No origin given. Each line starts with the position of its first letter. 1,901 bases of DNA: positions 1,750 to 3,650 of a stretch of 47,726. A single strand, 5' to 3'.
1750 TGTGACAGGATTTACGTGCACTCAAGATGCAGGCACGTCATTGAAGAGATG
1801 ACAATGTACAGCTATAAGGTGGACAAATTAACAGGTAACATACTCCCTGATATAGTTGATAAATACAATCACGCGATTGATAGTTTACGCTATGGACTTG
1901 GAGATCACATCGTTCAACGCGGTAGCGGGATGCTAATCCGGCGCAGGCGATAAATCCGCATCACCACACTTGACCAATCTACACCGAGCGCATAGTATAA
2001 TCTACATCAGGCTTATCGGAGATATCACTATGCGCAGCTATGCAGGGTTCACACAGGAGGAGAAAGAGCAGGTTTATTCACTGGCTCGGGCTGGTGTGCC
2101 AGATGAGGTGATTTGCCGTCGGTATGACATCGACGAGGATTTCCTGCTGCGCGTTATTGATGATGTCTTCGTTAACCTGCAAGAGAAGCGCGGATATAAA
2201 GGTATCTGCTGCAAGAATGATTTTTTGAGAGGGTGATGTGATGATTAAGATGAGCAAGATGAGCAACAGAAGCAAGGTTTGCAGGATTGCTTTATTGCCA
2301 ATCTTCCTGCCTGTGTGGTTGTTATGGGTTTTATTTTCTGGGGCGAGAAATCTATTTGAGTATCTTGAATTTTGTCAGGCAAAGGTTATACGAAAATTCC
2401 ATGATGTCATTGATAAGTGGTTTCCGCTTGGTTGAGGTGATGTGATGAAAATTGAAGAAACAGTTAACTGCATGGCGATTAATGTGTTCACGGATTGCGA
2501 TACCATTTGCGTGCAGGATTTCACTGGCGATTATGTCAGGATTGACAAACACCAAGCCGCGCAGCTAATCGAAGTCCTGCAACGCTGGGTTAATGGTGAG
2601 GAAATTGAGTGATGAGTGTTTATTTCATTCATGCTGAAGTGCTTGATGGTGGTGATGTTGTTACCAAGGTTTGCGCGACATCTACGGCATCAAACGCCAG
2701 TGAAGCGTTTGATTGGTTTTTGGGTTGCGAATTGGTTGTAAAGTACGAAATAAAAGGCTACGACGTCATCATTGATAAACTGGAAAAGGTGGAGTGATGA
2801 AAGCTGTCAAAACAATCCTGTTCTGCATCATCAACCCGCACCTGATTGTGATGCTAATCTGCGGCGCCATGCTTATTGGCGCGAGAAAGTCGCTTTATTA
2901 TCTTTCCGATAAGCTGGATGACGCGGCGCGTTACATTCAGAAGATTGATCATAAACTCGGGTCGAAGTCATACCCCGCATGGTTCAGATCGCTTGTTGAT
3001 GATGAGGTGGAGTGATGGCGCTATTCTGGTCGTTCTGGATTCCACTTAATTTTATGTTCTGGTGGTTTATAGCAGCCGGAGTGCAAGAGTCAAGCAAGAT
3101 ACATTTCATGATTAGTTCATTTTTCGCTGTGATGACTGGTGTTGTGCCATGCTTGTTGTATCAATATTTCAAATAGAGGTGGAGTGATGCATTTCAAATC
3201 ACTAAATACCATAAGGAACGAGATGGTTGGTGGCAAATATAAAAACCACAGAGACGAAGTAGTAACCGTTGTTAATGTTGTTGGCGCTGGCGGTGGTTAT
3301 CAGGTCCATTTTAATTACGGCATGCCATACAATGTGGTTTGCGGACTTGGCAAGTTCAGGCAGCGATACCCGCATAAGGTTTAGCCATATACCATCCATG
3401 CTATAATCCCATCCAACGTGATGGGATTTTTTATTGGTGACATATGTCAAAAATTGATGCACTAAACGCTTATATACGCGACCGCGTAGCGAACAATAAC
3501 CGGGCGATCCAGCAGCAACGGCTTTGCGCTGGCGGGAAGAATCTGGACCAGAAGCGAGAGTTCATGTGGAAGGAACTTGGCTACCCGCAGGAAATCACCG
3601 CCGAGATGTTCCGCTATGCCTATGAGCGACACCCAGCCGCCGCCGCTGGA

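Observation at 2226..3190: Small-gene cassette joined by a conserved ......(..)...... junction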

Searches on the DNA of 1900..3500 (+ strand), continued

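Call 13: get_annotated_region(hit=H13, flank=1500)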
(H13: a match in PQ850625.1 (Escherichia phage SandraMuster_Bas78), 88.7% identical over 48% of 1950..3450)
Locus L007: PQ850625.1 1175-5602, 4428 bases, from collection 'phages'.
description: Escherichia phage SandraMuster_Bas78, complete genome.
organism: Escherichia phage SandraMuster_Bas78 (NCBI taxid 3398432)
taxonomy: Viruses; Duplodnaviria; Heunggongvirae; Uroviricota; Caudoviricetes
host: Escherichia coli; source: sewage plant inflow; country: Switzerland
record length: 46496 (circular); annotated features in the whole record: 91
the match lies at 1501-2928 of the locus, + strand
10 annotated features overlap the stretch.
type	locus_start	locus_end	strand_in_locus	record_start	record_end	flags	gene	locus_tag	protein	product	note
CDS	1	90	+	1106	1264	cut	-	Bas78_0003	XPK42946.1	hypothetical protein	-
CDS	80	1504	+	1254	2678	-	-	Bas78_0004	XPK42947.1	terminase large subunit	head and packaging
CDS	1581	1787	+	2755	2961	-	-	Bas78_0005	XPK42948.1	hypothetical protein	-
CDS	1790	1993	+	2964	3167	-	-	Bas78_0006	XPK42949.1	hypothetical protein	-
CDS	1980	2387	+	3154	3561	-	-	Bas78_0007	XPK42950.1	hypothetical protein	-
CDS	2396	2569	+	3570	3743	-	-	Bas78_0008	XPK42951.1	hypothetical protein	-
CDS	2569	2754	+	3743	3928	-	-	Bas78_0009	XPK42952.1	hypothetical protein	-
CDS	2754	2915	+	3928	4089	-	-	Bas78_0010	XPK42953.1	hypothetical protein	-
CDS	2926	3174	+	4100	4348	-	-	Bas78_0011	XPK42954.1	hypothetical protein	-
CDS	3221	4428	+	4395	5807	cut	-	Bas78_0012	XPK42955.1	portal protein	head and packaging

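Call 14: get_annotated_region(hit=H15, flank=1500)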
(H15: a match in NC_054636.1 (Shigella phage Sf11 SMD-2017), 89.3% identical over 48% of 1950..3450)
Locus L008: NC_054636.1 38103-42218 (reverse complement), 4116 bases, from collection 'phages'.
description: Shigella phage Sf11 SMD-2017, complete genome.
organism: Shigella phage Sf11 SMD-2017 (NCBI taxid 2282196)
taxonomy: Viruses; Duplodnaviria; Heunggongvirae; Uroviricota; Caudoviricetes; Cedarrivervirus; Cedarrivervirus Sf11
host: Shigella flexneri; source: river sediment, Red Cedar River; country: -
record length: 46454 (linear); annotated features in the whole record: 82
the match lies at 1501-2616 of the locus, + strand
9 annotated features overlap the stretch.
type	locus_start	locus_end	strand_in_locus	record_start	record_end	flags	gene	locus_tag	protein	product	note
CDS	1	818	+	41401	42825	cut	-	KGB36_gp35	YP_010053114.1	terminase large subunit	terminase large subunit; gp70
CDS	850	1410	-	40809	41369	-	-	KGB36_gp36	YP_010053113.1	hypothetical protein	hypothetical protein; gp69; similar to Caballeronia tellursis protein SAL26129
CDS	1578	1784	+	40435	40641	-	-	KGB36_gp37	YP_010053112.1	hypothetical protein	hypothetical protein; gp68; similar to phage IME207 gp4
CDS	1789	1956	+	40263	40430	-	-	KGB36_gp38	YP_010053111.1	hypothetical protein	hypothetical protein; gp67; similar to phage IME207 gp7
CDS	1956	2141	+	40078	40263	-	-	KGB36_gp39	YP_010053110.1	hypothetical protein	hypothetical protein; gp66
CDS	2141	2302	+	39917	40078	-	-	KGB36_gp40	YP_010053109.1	hypothetical protein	hypothetical protein; gp65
CDS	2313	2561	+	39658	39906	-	-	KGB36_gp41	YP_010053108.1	hypothetical protein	hypothetical protein; gp64; similar to phage IME207 gp9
CDS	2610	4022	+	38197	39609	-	-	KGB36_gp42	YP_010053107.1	portal protein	hypothetical protein; gp63; similar to phage IME207 gp10; protein of unknown function DUF1073; pfam06381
CDS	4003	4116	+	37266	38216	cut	-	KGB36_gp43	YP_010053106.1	head morphogenesis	putative phage head morphogenesis protein; gp62; contains phage Mu F domain; pfam04233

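Call 15: get_annotated_region(hit=H16, flank=2500)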
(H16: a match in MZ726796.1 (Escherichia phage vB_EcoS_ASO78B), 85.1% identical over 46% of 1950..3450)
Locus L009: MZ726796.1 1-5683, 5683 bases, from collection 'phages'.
description: Escherichia phage vB_EcoS_ASO78B, complete genome.
organism: Escherichia phage vB_EcoS_ASO78B (NCBI taxid 2873449)
taxonomy: Viruses; Duplodnaviria; Heunggongvirae; Uroviricota; Caudoviricetes
host: Escherichia coli O78 Strain ECL23026; source: waste water treatment plant; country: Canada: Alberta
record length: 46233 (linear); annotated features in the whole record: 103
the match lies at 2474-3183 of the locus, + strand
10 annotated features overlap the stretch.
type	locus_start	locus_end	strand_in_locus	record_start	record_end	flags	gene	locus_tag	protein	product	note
CDS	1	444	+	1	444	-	-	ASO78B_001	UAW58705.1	hypothetical protein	similar to ref |YP_009322714.1| hypothetical protein [Salmonella phage IME207] and ref |YP_001742038.1| hypothetical ...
CDS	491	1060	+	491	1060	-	-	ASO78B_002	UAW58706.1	HNH endonuclease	similar to ref |EBB4192299.1| HNH endonuclease [Salmonella enterica]; pVOG family VOG5562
CDS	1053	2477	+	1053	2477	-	-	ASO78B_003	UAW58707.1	terminase large subunit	similar to ref |YP_009322716.1| terminase large subunit [Salmonella phage IME207] and less similar to ref ...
CDS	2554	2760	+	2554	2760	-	-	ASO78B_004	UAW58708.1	hypothetical protein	similar to ref |YP_009322717.1| hypothetical protein [Salmonella phage IME207] and partially similar to ref ...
CDS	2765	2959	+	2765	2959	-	-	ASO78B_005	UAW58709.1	hypothetical protein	similar to ref |AYR02302.1| hypothetical protein [Escherichia phage C1]; Region of a membrane-bound protein predicted ...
CDS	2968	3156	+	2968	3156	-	-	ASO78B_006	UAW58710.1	hypothetical protein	similar to |DAE34208.1| hypothetical protein [Siphoviridae sp.] and partially similar to ref |YP_009322720.1| ...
CDS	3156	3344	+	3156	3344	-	-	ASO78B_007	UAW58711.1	hypothetical protein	similar to |ID: DAE34209.1| hypothetical protein [Siphoviridae sp.] and less similar to ref |YP_009322721.1| ...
CDS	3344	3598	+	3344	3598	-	-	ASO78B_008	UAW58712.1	hypothetical protein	partially similar to ref |HAT2610207.1| hypothetical protein [Kluyvera intermedia]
CDS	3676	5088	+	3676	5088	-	-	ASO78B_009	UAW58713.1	portal protein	similar to ref |YP_009322723.1| hypothetical protein [Salmonella phage IME207] and ref |YP_001742041.1| putative portal ...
CDS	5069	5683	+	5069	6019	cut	-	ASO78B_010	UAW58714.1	head assembly protein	similar to ref |YP_001742042.1| putative head assembly protein [Salmonella phage Vi II-E1] and YP_009322724.1 head ...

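Call 16: get_annotated_region(hit=H17, flank=1500)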
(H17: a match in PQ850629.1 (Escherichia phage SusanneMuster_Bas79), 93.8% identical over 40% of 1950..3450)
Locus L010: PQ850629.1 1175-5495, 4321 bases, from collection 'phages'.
description: Escherichia phage SusanneMuster_Bas79, complete genome.
organism: Escherichia phage SusanneMuster_Bas79 (NCBI taxid 3398436)
taxonomy: Viruses; Duplodnaviria; Heunggongvirae; Uroviricota; Caudoviricetes
host: Escherichia coli; source: sewage plant inflow; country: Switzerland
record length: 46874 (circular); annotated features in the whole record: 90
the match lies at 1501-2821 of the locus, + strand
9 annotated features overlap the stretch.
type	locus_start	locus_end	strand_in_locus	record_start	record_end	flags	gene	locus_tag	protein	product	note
CDS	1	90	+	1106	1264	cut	-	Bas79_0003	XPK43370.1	hypothetical protein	-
CDS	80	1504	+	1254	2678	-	-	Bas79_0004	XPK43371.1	terminase large subunit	head and packaging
CDS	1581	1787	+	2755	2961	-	-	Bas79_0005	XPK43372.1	hypothetical protein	-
CDS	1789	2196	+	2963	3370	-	-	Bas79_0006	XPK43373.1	hypothetical protein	-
CDS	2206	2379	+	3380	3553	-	-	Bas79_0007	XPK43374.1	hypothetical protein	-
CDS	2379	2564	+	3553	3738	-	-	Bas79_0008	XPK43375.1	hypothetical protein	-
CDS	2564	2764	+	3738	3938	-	-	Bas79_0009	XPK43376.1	hypothetical protein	-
CDS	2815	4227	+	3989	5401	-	-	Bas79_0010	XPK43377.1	portal protein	head and packaging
CDS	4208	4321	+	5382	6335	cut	-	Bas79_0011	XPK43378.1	head morphogenesis protein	head and packaging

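Call 17: get_annotated_region(hit=H22, flank=2000)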
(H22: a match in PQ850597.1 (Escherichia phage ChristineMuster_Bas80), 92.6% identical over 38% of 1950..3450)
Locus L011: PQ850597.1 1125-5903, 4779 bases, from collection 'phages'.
description: Escherichia phage ChristineMuster_Bas80, complete genome.
organism: Escherichia phage ChristineMuster_Bas80 (NCBI taxid 3398407)
taxonomy: Viruses; Duplodnaviria; Heunggongvirae; Uroviricota; Caudoviricetes
host: Escherichia coli; source: sewage plant inflow; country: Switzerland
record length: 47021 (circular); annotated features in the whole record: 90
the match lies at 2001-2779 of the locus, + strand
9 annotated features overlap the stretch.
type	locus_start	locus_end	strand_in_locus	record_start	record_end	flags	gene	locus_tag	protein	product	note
CDS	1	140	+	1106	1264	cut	-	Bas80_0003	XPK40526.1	hypothetical protein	-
CDS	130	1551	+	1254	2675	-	-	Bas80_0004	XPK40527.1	terminase large subunit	head and packaging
CDS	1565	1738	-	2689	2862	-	-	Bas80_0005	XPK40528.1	hypothetical protein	-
CDS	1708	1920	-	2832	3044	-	-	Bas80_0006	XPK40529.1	hypothetical protein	-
CDS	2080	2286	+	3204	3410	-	-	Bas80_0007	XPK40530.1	hypothetical protein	-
CDS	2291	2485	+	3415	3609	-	-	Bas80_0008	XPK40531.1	hypothetical protein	-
CDS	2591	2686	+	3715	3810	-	-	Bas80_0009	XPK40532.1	hypothetical protein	-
CDS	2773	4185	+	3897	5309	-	-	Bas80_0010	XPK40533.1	portal protein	head and packaging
CDS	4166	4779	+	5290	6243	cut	-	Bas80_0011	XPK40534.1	head morphogenesis protein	head and packaging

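Call 18: get_annotated_region(hit=H25, flank=1500)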
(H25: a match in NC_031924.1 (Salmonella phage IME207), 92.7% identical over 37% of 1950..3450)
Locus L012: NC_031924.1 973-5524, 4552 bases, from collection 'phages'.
description: Salmonella phage IME207, complete genome.
organism: Salmonella phage IME207 (NCBI taxid 1873985)
taxonomy: Viruses; Duplodnaviria; Heunggongvirae; Uroviricota; Caudoviricetes; Shuimuvirus; Shuimuvirus IME207
host: Klebsiella pneumoniae; source: sewage; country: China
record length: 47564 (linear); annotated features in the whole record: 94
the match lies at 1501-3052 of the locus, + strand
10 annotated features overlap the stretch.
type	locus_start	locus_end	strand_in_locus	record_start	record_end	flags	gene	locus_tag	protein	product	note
CDS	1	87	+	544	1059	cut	-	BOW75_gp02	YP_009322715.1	HNH endonuclease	-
CDS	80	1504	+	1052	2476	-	-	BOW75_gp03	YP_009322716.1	terminase large subunit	-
CDS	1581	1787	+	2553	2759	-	-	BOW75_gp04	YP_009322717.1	hypothetical protein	-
CDS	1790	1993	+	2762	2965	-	-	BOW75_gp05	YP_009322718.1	hypothetical protein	-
CDS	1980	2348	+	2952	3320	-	-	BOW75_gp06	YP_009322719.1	hypothetical protein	-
CDS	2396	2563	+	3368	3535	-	-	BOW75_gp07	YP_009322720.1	hypothetical protein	-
CDS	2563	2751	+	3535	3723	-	-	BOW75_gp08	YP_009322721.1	hypothetical protein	-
CDS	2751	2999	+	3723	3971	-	-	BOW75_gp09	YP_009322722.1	hypothetical protein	-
CDS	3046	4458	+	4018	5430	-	-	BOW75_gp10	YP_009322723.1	portal protein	-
CDS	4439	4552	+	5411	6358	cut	-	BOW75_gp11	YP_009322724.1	head morphogenesis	-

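Call 19: get_annotated_region(hit=H28, flank=2000)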
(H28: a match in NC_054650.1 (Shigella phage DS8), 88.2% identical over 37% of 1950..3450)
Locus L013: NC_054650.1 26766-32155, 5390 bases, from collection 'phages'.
description: Shigella phage DS8, complete genome.
organism: Shigella phage DS8 (NCBI taxid 2565502)
taxonomy: Viruses; Duplodnaviria; Heunggongvirae; Uroviricota; Caudoviricetes; Deseoctovirus; Deseoctovirus DS8
host: Shigella flexneri strain ATCC 29903; source: -; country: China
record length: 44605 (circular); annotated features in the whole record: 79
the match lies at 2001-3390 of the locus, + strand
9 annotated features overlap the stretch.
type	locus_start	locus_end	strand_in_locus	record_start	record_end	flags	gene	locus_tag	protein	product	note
CDS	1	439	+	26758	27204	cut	-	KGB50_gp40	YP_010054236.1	hypothetical protein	-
CDS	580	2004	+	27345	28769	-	-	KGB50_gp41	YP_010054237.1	terminase large subunit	Initiation of packaging of double-stranded viral DNA involves the specific interaction of the prohead with viral DNA in ...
CDS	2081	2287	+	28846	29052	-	-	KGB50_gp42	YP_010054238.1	hypothetical protein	-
CDS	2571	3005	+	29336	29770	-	-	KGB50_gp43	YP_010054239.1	hypothetical protein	-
CDS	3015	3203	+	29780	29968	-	-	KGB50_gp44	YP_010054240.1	hypothetical protein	-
CDS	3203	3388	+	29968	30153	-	-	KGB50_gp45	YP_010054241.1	hypothetical protein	-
CDS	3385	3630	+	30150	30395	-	-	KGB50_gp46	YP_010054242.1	hypothetical protein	-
CDS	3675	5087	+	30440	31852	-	-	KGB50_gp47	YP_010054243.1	portal protein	-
CDS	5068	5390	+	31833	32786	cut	-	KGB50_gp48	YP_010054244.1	head morphogenesis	Phage Mu protein F like protein; Members of this family are found in double-stranded DNA bacteriophages, and in some ...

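Call 20: get_annotated_region(hit=H46, flank=1500)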
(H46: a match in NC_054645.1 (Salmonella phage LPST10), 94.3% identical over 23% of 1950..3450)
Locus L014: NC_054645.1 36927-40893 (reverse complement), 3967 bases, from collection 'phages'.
description: Salmonella phage LPST10, complete genome.
organism: Salmonella phage LPST10 (NCBI taxid 1973454)
taxonomy: Viruses; Duplodnaviria; Heunggongvirae; Uroviricota; Caudoviricetes; Skatevirus; Skatevirus LPST10
host: Salmonella enterica serovar Typhimurium ATCC 14028; source: sewage; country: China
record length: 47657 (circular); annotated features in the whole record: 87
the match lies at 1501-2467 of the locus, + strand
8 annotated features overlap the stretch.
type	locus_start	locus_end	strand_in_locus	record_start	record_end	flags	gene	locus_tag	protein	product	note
CDS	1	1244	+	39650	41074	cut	-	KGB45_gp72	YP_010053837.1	terminase large subunit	-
CDS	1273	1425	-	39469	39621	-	-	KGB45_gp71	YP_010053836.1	hypothetical protein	-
CDS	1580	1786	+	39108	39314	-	-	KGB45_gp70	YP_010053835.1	hypothetical protein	-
CDS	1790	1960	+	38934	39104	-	-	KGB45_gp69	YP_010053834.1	hypothetical protein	-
CDS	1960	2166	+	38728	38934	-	-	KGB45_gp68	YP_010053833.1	hypothetical protein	-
CDS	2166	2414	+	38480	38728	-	-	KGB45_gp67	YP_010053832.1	hypothetical protein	-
CDS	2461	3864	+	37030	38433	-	-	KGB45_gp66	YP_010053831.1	portal protein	FIG00554000: hypothetical protein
CDS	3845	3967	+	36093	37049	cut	-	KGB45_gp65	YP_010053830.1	head morphogenesis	-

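Call 21: get_annotated_region(hit=H48, flank=1500)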
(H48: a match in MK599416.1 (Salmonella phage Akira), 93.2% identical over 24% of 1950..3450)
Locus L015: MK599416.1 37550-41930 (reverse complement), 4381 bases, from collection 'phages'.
description: Salmonella phage Akira, complete genome.
organism: Salmonella phage Akira (NCBI taxid 2562461)
taxonomy: Viruses; Duplodnaviria; Heunggongvirae; Uroviricota; Caudoviricetes; Akiravirus; Akiravirus akira
host: Salmonella enterica subsp. enterica servar Enteritidis PT1; source: wastewater; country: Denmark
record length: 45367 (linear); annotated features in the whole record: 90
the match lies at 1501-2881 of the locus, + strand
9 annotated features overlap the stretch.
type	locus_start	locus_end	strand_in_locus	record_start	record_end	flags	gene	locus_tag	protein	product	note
CDS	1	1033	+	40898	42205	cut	-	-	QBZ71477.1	terminase large subunit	-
CDS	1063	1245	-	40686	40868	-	-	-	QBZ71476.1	hypothetical protein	-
CDS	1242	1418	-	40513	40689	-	-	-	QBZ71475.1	hypothetical protein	-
CDS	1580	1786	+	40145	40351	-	-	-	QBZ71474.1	hypothetical protein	-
CDS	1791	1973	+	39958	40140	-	-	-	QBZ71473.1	hypothetical protein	-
CDS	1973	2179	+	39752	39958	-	-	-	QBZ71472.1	hypothetical protein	-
CDS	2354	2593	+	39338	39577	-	-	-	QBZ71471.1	hypothetical protein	-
CDS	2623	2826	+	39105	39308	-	-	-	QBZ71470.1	hypothetical protein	-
CDS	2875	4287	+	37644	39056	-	-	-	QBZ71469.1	hypothetical protein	-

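Call 22: get_annotated_region(hit=H49, flank=1500)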
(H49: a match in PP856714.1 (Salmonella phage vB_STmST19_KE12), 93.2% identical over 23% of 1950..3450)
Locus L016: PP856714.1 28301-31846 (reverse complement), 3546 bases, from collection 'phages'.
description: Salmonella phage vB_STmST19_KE12, complete genome.
organism: Salmonella phage vB_STmST19_KE12 (NCBI taxid 3161166)
taxonomy: Viruses; Duplodnaviria; Heunggongvirae; Uroviricota; Caudoviricetes
host: Salmonella enterica subsp. enterica serovar Typhimurium ST19; source: sewage; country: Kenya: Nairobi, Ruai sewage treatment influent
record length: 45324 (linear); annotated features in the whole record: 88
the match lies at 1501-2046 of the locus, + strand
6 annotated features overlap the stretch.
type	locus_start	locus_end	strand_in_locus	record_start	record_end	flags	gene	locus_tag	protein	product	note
CDS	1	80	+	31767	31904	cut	-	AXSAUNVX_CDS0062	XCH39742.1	hypothetical protein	-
CDS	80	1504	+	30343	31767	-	-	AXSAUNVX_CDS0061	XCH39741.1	terminase large subunit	head and packaging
CDS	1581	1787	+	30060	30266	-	-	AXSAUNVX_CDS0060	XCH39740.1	hypothetical protein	-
CDS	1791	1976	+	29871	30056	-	-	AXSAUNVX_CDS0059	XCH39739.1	NrdC-like thioredoxin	auxiliary metabolic gene and host takeover; moron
CDS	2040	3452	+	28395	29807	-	-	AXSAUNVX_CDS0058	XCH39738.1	portal protein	head and packaging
CDS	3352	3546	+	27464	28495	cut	-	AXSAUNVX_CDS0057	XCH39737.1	head morphogenesis protein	head and packaging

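Call 23: get_annotated_region(hit=H83, flank=3000)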
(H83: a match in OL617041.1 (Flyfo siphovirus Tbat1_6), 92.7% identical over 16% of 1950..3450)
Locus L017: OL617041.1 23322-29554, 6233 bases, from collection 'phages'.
description: Flyfo siphovirus Tbat1_6, complete genome.
organism: Flyfo siphovirus Tbat1_6 (NCBI taxid 2907287)
taxonomy: Viruses; Duplodnaviria; Heunggongvirae; Uroviricota; Caudoviricetes
host: Pteropus tonganus; source: feces; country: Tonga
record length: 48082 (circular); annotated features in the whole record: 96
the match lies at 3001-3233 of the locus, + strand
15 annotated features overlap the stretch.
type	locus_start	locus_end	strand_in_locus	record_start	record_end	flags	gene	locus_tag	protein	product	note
CDS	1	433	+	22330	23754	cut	-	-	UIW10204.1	terminase large subunit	-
CDS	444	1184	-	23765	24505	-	-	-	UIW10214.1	hypothetical protein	-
CDS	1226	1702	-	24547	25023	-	-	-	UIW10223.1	putative vitamin uptake transporter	-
CDS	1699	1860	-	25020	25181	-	-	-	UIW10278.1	hypothetical protein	-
CDS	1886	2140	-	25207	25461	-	-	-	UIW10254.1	hypothetical protein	-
CDS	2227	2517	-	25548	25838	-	-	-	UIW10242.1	hypothetical protein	-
CDS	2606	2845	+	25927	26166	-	-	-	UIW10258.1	hypothetical protein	-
CDS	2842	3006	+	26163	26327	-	-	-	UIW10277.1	hypothetical protein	-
CDS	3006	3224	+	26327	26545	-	-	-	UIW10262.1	hypothetical protein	-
CDS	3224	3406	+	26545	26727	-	-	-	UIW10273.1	hypothetical protein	-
CDS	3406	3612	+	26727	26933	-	-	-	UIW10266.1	hypothetical protein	-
CDS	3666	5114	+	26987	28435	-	-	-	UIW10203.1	protein of unknown function DUF1073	-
CDS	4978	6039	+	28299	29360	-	-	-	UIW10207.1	hypothetical protein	Mu protein F like protein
CDS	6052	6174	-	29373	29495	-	-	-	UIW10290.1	hypothetical protein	-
CDS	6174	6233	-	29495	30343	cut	-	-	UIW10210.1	hypothetical protein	-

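Call 24: get_annotated_region(hit=H85, flank=3000)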
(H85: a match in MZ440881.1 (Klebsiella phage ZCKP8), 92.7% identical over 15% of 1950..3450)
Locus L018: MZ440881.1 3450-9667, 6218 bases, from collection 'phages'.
description: Klebsiella phage ZCKP8, complete genome.
organism: Klebsiella phage ZCKP8 (NCBI taxid 2852114)
taxonomy: Viruses; Duplodnaviria; Heunggongvirae; Uroviricota; Caudoviricetes
host: Klebsiella sp.; source: -; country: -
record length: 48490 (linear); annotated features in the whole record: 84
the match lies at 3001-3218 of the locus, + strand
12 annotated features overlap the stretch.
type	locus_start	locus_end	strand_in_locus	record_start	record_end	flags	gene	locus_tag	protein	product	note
CDS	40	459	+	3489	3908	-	-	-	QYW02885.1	hypothetical protein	-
CDS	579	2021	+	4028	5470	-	-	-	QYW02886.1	large terminase subunit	-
CDS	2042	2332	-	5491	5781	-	-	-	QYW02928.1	hypothetical protein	-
CDS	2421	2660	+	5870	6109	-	-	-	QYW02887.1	hypothetical protein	-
CDS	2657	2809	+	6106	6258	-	-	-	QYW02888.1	hypothetical protein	-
CDS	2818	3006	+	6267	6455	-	-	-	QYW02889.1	hypothetical protein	-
CDS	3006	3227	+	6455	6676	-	-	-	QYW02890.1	hypothetical protein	-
CDS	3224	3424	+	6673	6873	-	-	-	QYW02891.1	hypothetical protein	-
CDS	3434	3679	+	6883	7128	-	-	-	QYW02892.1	hypothetical protein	-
CDS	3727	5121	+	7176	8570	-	-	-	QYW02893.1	portal (connector) protein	-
CDS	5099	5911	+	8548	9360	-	-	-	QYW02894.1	hypothetical protein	-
CDS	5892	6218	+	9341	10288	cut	-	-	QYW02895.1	head decoration protein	-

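Call 25: get_annotated_region(hit=H88, flank=3000)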
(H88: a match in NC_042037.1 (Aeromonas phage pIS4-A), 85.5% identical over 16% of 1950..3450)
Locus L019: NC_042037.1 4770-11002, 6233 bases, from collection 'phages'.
description: Aeromonas phage pIS4-A genomic sequence.
organism: Aeromonas phage pIS4-A (NCBI taxid 754050)
taxonomy: Viruses; Duplodnaviria; Heunggongvirae; Uroviricota; Caudoviricetes; Roufvirus; Roufvirus pIS4A
host: Aeromonas sp. IS4; source: Lake Inselsee; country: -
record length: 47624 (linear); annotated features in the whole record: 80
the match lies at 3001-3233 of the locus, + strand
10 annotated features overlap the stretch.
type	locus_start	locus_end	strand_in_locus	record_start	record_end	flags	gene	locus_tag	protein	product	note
CDS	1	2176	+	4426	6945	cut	-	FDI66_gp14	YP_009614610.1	terminase large subunit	-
CDS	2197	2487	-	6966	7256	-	-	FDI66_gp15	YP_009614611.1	hypothetical protein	-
CDS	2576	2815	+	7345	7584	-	-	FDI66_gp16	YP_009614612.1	hypothetical protein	-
CDS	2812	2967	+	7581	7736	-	-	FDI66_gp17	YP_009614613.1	hypothetical protein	-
CDS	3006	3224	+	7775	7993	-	-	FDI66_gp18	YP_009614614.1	hypothetical protein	-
CDS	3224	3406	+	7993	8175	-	-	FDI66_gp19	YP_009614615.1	hypothetical protein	-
CDS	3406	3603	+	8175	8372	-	-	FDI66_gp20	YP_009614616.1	hypothetical protein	-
CDS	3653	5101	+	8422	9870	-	-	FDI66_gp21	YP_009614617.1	portal protein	-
CDS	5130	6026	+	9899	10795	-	-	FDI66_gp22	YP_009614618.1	head morphogenesis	-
CDS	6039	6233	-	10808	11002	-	-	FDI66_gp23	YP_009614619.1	hypothetical protein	-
